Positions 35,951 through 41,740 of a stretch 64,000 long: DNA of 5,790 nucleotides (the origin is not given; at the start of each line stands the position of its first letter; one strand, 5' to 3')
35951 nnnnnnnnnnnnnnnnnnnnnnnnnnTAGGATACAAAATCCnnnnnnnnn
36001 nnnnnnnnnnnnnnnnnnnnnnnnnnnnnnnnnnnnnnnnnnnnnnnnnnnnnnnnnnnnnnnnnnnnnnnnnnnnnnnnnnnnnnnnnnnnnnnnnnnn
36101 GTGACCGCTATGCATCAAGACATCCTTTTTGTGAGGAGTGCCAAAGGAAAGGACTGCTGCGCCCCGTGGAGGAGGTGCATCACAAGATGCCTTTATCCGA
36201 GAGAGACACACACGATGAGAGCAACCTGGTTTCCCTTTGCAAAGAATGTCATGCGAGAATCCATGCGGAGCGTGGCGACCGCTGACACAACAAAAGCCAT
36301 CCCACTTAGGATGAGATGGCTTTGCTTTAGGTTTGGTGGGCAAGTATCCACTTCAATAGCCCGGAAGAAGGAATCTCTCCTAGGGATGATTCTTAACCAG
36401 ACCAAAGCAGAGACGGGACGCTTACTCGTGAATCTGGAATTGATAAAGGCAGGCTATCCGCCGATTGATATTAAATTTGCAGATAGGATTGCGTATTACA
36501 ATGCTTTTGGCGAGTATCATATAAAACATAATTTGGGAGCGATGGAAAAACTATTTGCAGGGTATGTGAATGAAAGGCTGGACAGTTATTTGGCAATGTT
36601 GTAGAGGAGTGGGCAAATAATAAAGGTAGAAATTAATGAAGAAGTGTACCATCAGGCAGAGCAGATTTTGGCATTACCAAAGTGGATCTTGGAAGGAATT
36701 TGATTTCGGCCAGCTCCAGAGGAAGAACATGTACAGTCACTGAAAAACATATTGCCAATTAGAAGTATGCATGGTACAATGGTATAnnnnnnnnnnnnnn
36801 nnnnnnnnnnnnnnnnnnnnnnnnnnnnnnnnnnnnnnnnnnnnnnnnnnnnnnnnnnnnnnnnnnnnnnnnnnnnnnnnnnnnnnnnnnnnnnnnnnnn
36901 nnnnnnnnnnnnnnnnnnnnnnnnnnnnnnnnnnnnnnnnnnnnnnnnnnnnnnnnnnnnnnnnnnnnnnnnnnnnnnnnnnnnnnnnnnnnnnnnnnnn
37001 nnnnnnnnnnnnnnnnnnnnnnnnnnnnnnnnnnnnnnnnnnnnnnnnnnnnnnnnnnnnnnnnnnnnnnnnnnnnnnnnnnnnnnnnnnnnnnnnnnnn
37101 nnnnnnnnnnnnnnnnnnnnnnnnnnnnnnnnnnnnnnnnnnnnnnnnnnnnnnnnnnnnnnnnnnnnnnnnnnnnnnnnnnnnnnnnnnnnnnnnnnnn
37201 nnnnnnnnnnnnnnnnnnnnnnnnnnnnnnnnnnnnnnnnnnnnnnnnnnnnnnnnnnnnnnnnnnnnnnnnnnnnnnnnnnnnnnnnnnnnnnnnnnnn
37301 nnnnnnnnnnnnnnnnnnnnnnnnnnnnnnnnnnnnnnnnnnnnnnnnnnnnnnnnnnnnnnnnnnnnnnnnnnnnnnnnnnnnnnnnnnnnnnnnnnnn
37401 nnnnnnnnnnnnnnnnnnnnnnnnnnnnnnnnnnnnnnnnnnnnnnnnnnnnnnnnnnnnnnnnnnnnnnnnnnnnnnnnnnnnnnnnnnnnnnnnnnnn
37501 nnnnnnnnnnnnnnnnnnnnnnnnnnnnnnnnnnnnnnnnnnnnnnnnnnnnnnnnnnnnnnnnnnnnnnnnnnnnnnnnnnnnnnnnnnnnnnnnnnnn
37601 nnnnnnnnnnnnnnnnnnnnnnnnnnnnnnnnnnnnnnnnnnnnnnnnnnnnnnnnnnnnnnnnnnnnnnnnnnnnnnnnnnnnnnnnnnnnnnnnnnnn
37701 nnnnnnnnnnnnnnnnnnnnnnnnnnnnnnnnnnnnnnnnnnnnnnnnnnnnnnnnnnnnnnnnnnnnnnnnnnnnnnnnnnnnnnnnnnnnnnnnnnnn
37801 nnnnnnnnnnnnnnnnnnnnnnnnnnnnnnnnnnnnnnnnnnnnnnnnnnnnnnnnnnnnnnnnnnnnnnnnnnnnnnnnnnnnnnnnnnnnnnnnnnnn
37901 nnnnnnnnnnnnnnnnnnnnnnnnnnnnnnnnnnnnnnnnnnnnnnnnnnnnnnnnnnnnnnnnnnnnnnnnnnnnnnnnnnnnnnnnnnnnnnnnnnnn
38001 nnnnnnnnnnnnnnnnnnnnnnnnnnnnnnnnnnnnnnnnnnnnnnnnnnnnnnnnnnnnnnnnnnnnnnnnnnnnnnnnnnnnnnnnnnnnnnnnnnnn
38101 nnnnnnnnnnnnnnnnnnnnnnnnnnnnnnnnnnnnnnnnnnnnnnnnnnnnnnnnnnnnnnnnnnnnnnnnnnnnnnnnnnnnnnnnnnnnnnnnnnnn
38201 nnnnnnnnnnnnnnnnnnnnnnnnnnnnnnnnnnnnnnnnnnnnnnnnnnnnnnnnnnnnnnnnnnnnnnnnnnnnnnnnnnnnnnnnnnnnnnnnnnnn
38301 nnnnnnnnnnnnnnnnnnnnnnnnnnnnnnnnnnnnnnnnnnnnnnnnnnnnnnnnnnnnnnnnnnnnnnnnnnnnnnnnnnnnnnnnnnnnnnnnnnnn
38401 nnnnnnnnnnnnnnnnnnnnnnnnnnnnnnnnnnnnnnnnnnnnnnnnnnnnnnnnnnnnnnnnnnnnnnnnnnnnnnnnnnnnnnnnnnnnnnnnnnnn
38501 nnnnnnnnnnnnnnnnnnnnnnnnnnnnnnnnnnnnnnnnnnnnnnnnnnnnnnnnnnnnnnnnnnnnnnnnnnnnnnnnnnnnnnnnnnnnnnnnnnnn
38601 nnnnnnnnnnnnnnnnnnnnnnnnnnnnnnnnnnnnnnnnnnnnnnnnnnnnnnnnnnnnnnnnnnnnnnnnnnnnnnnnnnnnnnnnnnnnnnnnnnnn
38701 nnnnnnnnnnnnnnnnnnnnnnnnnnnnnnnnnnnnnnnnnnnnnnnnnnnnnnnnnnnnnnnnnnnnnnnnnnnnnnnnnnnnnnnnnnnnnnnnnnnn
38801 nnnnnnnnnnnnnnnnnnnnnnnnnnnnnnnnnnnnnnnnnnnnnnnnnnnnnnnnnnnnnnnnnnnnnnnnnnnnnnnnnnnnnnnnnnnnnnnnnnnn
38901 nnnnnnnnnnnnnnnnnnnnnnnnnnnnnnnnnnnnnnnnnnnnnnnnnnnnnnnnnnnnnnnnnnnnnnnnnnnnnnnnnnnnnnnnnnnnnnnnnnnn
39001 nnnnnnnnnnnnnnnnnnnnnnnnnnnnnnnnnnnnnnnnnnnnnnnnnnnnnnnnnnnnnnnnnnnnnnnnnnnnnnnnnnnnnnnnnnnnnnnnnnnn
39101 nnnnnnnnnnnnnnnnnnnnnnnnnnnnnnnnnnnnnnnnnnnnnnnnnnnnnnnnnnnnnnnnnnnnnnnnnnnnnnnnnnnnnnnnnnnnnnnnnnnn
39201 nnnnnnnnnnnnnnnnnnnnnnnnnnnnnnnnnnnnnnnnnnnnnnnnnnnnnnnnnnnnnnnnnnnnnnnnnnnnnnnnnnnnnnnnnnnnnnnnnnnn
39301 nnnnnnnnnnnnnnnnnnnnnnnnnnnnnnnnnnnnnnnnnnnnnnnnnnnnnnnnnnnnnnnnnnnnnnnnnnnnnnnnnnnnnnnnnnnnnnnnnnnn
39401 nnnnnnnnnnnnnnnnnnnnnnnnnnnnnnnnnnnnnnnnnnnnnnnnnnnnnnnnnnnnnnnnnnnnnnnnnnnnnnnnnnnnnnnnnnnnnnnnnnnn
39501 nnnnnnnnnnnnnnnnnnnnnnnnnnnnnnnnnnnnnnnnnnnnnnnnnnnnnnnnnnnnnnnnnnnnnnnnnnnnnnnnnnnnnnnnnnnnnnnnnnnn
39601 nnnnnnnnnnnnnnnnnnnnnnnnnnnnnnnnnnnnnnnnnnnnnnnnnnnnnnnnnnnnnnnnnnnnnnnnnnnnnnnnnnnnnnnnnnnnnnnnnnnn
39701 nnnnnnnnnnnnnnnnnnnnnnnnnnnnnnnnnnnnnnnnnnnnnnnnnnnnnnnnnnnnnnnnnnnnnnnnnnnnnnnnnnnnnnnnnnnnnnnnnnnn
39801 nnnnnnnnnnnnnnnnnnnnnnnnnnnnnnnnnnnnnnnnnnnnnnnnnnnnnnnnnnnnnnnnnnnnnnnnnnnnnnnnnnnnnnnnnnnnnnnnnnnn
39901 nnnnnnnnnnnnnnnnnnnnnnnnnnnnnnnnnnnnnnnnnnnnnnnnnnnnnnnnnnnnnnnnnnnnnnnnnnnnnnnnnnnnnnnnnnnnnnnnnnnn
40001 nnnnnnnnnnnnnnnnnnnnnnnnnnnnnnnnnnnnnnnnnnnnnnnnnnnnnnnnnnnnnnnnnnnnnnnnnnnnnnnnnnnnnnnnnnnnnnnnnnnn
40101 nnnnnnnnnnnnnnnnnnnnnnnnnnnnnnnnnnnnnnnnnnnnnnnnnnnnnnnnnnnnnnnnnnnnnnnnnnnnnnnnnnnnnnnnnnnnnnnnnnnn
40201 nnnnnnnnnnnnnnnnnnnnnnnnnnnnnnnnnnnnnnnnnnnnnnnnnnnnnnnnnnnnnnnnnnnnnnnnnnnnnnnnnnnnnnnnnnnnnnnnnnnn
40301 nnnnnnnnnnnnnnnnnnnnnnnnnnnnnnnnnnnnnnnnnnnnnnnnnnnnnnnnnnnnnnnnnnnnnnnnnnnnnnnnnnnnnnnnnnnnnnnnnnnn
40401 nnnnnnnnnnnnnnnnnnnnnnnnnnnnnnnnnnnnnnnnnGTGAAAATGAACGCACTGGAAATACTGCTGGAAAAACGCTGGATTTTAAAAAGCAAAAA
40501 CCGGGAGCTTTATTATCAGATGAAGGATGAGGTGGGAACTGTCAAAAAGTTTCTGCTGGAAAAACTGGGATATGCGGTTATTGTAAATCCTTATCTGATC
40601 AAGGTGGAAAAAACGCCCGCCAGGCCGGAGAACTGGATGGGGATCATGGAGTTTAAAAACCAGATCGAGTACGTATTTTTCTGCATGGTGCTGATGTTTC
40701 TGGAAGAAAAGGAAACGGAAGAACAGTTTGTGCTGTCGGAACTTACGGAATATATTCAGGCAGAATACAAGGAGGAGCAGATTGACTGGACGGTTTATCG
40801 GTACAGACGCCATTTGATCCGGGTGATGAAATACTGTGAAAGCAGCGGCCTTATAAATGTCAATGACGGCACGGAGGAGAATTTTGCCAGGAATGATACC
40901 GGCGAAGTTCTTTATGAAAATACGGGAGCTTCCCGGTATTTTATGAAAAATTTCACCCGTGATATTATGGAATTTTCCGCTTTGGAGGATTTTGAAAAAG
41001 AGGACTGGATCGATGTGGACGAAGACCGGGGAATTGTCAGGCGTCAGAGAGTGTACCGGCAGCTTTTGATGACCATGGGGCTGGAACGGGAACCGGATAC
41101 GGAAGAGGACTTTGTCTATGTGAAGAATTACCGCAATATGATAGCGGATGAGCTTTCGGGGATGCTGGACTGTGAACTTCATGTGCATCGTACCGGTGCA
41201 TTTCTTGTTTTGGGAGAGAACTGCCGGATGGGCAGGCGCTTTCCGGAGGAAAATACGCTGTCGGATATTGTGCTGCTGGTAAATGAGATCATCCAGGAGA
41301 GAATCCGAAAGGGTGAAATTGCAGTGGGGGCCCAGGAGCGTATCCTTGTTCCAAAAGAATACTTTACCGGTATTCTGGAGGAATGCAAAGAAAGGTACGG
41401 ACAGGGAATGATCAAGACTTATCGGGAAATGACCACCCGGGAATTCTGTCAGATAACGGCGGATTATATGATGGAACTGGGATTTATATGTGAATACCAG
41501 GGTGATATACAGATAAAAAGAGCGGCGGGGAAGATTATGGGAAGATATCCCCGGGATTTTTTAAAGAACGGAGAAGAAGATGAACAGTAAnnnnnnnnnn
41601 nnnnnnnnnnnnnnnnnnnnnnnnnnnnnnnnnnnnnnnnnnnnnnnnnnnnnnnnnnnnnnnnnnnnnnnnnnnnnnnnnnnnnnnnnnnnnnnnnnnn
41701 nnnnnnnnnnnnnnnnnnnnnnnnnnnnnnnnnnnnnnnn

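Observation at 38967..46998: Translationally coupled four-gene SMC-like ATPase + Toprim operon: a type II Wadjet (JetABCD) anti-plasmid system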

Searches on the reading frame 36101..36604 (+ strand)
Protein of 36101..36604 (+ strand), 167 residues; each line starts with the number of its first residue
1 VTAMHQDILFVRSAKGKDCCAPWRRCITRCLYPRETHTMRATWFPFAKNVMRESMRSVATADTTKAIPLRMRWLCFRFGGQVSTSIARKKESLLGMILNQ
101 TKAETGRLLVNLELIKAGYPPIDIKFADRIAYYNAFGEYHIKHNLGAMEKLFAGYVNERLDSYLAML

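Call 13: search_protein_families(library=pfam, proteins=[window:36101-36604:+], max_evalue=0.001)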
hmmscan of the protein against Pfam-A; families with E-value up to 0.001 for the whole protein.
window:36101-36604:+ (167 aa): 0 families

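Call 56: search_protein_families(library=ncbifam, proteins=[window:36101-36604:+], max_evalue=0.01)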
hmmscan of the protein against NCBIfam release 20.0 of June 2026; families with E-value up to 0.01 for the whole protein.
window:36101-36604:+ (167 aa): 0 families

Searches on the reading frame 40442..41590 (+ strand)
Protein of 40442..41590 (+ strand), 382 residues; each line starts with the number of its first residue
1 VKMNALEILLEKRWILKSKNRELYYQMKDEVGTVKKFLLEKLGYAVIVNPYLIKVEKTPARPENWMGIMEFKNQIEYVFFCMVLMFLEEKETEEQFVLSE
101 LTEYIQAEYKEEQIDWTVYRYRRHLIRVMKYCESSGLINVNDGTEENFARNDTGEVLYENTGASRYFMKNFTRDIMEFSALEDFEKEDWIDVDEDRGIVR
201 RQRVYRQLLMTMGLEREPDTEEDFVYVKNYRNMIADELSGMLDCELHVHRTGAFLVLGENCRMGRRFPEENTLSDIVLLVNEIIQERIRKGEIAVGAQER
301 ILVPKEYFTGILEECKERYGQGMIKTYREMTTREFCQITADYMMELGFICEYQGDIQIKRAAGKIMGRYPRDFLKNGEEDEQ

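Call 3: search_protein_families(library=pfam, proteins=[window:40442-41590:+], max_evalue=0.01)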
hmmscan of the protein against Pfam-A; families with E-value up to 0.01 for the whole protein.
window:40442-41590:+ (382 aa): 1 family
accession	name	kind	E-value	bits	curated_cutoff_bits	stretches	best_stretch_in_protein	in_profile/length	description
PF09661.15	DUF2398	-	2.2e-106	356.5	26.9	1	6-367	1-362/363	Protein of unknown function (DUF2398)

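Call 4: search_protein_families(library=ncbifam, proteins=[window:40442-41590:+], max_evalue=0.01)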
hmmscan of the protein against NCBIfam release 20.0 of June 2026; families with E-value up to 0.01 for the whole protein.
window:40442-41590:+ (382 aa): 1 family
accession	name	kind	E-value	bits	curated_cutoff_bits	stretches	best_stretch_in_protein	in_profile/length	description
TIGR02678.1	TIGR02678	hypoth_equivalog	6.2e-51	173.7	124.65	1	5-370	1-375/376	TIGR02678 family protein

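Call 5: search_protein_families(library=padloc, proteins=[window:40442-41590:+], max_evalue=0.01)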
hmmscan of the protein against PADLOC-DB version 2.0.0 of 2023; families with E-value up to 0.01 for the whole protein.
window:40442-41590:+ (382 aa): 6 families
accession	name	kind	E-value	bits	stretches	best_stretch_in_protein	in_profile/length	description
PDLC00542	JetB2|JetB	-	8.9e-144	477.4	1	2-380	7-387/388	DUF2398 domain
PDLC00547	JetB2|JetB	-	5.5e-86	287.2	1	4-378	3-378/399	DUF2398 domain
PDLC00546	JetB2|JetB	-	9.7e-36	121.3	1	4-372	12-392/420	DUF2398 domain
PDLC00543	JetB2|JetB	-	1.1e-22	78.9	1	5-362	19-380/404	DUF2398 domain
PDLC00545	JetB2|JetB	-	9.8e-07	26.1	1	75-307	92-322/462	DUF2398 domain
PDLC00548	JetB2|JetB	-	0.00018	18.6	1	13-158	5-147/412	DUF2398 domain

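Call 25: search_solved_structures(query=window:40448-41590:+, max_evalue=0.01)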
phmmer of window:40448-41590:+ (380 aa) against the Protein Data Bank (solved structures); distinct sequences matched with E-value up to 0.01: 1.
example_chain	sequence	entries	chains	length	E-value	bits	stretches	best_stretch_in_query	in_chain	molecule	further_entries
9qe0_D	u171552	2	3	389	9.2e-69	235.3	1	3-377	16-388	JetB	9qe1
